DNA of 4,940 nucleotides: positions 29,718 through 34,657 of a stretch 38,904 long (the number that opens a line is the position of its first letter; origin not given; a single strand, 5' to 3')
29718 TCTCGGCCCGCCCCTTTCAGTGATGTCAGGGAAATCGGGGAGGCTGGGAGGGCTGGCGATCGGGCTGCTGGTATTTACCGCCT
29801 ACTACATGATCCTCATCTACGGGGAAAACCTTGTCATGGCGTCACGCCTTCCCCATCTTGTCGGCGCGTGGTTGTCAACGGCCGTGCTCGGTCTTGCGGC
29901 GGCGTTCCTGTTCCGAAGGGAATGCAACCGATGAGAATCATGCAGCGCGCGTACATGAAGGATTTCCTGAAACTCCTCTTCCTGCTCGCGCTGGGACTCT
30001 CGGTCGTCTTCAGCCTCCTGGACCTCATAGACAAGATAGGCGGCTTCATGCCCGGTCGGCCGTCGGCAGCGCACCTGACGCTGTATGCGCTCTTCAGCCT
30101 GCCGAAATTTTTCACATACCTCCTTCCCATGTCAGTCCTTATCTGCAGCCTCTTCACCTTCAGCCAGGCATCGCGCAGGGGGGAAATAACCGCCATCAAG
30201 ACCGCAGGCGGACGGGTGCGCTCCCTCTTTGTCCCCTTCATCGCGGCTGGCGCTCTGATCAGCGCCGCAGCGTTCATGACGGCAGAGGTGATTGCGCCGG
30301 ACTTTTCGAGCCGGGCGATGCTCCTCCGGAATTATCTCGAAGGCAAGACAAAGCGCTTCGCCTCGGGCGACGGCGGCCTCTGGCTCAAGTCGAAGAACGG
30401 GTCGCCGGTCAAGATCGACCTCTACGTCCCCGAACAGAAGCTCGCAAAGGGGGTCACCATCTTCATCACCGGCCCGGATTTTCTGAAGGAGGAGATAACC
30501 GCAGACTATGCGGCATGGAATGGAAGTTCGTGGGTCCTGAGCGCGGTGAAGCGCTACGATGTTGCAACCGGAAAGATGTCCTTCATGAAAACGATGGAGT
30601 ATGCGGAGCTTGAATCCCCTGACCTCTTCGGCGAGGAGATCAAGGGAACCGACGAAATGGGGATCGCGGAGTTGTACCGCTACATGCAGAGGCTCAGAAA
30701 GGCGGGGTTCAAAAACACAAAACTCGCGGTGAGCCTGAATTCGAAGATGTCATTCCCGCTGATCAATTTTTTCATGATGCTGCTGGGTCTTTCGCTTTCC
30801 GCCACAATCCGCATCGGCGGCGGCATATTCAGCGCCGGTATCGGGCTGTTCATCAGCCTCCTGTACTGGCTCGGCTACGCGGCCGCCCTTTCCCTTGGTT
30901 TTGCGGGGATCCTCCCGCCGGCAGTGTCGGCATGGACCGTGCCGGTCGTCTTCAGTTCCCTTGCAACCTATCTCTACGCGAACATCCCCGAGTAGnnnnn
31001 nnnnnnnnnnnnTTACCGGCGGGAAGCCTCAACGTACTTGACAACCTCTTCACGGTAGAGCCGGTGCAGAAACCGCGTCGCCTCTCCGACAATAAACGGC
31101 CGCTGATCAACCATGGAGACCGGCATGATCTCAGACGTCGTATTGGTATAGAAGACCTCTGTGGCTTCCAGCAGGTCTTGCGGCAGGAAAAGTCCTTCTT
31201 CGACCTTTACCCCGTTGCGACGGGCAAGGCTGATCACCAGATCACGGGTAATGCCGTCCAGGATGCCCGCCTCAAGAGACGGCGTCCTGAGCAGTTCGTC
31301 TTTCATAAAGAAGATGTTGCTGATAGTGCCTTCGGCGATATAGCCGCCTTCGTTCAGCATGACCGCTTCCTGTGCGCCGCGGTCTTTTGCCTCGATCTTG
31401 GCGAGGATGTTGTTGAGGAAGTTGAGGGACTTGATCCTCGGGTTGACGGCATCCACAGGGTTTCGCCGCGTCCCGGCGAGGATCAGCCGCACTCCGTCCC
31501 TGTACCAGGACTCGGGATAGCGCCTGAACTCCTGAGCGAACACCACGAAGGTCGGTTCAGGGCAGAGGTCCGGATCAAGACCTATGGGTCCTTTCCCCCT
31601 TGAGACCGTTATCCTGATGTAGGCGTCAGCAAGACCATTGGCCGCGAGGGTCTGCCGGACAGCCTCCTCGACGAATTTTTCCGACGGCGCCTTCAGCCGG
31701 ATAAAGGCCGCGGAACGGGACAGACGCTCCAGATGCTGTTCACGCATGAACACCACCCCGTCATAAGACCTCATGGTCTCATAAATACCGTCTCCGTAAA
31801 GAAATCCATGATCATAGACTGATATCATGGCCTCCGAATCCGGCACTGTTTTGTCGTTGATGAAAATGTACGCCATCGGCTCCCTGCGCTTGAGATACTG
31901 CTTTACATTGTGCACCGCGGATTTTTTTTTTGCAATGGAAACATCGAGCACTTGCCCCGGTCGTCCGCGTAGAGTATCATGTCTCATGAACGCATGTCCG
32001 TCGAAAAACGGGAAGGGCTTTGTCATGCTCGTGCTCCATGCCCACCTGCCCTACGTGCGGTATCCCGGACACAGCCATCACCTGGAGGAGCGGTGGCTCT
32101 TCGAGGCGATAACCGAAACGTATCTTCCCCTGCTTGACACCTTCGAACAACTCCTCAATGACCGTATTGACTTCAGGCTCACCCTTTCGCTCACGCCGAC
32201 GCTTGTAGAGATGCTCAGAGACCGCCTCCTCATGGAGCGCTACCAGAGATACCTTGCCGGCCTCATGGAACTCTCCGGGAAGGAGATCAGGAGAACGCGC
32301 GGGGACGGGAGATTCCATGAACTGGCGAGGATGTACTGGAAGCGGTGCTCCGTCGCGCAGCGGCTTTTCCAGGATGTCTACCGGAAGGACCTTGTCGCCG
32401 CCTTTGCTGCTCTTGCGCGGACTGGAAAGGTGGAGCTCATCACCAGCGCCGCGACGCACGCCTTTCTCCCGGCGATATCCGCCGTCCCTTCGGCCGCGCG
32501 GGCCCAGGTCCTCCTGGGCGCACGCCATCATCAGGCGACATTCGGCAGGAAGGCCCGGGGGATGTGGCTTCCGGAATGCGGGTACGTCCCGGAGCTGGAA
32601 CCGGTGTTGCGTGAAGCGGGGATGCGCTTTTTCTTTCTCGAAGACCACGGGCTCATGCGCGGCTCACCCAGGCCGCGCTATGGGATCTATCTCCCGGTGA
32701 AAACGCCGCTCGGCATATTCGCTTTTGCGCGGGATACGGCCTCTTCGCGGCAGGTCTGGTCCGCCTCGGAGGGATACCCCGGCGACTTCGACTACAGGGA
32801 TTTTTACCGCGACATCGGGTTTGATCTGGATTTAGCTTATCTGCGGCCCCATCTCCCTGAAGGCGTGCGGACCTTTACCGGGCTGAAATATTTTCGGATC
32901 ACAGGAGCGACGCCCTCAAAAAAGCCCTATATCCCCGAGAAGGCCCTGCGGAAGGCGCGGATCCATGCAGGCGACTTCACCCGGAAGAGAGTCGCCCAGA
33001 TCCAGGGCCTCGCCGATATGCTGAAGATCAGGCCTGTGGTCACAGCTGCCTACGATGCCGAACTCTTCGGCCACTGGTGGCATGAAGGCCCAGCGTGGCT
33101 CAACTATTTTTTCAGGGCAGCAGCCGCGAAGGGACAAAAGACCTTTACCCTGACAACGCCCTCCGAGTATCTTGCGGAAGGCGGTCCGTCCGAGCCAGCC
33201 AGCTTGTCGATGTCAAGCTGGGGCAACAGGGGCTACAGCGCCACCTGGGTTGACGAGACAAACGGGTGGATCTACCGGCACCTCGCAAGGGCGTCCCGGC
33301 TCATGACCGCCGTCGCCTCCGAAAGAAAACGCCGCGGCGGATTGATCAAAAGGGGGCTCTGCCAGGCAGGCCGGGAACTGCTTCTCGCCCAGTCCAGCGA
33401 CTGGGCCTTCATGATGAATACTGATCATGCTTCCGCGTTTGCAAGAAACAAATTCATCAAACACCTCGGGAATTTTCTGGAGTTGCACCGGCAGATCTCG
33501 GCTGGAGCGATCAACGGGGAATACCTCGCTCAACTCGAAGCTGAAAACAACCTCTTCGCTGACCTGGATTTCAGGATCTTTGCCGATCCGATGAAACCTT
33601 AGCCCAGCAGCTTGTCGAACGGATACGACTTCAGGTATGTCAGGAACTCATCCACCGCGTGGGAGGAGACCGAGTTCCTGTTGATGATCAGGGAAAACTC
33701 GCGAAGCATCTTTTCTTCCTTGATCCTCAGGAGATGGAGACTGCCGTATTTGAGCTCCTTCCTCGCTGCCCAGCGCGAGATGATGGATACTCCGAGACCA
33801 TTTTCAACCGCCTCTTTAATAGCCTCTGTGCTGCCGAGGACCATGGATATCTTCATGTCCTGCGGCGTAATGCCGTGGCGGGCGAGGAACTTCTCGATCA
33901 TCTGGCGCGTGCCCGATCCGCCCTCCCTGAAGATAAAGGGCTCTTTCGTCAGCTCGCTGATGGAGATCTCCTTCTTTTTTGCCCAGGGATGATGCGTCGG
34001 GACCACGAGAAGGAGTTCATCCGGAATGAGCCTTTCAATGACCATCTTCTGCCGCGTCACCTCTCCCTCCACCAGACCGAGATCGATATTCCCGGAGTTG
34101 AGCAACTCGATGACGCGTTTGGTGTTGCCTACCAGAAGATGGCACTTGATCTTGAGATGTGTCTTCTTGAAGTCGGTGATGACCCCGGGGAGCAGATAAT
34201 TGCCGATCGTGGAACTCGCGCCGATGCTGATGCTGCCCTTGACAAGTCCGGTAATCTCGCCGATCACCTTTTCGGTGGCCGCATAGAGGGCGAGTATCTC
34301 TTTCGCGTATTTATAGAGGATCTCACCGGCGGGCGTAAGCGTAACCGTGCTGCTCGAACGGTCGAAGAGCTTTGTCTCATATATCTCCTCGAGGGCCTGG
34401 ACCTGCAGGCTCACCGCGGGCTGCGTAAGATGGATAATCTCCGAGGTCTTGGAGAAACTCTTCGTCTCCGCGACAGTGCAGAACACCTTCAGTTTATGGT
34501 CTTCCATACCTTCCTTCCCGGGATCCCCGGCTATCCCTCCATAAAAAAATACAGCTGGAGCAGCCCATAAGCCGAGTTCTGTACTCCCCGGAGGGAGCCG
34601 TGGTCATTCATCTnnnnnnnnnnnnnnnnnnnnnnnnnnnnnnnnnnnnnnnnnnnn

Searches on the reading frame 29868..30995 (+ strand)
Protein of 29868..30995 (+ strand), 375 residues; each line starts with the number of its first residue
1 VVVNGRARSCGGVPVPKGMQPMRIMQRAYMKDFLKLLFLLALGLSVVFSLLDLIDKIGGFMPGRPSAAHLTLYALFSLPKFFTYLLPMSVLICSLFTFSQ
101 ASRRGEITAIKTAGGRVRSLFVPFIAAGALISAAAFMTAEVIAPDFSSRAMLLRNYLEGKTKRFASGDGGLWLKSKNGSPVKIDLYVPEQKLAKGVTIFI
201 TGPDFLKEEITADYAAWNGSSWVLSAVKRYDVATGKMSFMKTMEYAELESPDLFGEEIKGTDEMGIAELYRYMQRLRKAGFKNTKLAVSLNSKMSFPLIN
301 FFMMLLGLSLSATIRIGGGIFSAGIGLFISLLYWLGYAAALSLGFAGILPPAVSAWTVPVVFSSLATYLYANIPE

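Call 44: search_protein_families(library=pfam, proteins=[window:29868-30995:+], max_evalue=0.00001)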
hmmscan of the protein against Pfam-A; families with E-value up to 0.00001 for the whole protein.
window:29868-30995:+ (375 aa): 1 family
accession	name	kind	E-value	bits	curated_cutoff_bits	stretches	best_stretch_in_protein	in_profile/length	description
PF03739.19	LptF_LptG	-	2.5e-60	204.9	27.9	1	28-370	2-351/353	Lipopolysaccharide export system permease LptF/LptG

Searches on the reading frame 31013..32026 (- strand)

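Call 102: search_protein_families(library=pfam, proteins=[window:31013-32026:-], max_evalue=0.001)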
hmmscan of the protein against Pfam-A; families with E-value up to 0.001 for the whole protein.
window:31013-32026:- (337 aa): 1 family
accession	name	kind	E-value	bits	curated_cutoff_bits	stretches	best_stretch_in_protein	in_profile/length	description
PF01063.24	Aminotran_4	-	1.1e-64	218.8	28.5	1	80-304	1-221/223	Amino-transferase class IV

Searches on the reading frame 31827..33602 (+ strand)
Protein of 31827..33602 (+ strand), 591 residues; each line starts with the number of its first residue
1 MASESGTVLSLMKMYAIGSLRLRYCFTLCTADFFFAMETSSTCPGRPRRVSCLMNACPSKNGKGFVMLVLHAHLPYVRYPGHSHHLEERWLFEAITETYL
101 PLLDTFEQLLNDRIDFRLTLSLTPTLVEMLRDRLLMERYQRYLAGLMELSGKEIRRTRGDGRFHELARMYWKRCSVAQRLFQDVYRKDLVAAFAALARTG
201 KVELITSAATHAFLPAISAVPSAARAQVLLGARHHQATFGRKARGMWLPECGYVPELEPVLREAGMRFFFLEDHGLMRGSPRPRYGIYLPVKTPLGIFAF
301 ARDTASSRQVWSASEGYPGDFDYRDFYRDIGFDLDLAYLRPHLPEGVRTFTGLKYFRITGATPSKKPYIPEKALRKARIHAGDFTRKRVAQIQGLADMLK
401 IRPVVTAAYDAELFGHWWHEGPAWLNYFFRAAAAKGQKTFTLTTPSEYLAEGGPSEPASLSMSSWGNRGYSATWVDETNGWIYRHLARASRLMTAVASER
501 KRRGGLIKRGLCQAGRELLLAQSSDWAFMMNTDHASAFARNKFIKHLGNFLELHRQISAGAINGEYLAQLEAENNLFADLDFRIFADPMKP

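Call 44: search_protein_families(library=pfam, proteins=[window:31827-33602:+], max_evalue=0.00001)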
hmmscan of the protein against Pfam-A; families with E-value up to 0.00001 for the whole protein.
window:31827-33602:+ (591 aa): 2 families
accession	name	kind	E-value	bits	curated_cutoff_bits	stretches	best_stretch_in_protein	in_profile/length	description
PF03065.20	Glyco_hydro_57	-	1.6e-31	110.1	21.2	1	68-451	2-281/291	Glycosyl hydrolase family 57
PF09210.16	BE_C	-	1.5e-28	99.5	25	1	485-585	1-101/101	1,4-alpha-glucan branching enzyme, C-terminal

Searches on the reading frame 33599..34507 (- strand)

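Call 44: search_protein_families(library=pfam, proteins=[window:33599-34507:-], max_evalue=0.00001)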
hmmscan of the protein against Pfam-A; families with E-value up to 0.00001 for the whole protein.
window:33599-34507:- (302 aa): 3 families
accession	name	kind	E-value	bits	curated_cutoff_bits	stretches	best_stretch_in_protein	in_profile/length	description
PF03466.25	LysR_substrate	-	9.4e-52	175.9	28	1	88-294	3-206/209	LysR substrate binding domain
PF00126.33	HTH_1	-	2.4e-19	69.5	26.6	1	5-62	3-60/60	Bacterial regulatory helix-turn-helix protein, lysR family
PF12727.12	PBP_like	-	2.3e-09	37.1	27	1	138-292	44-192/193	PBP superfamily domain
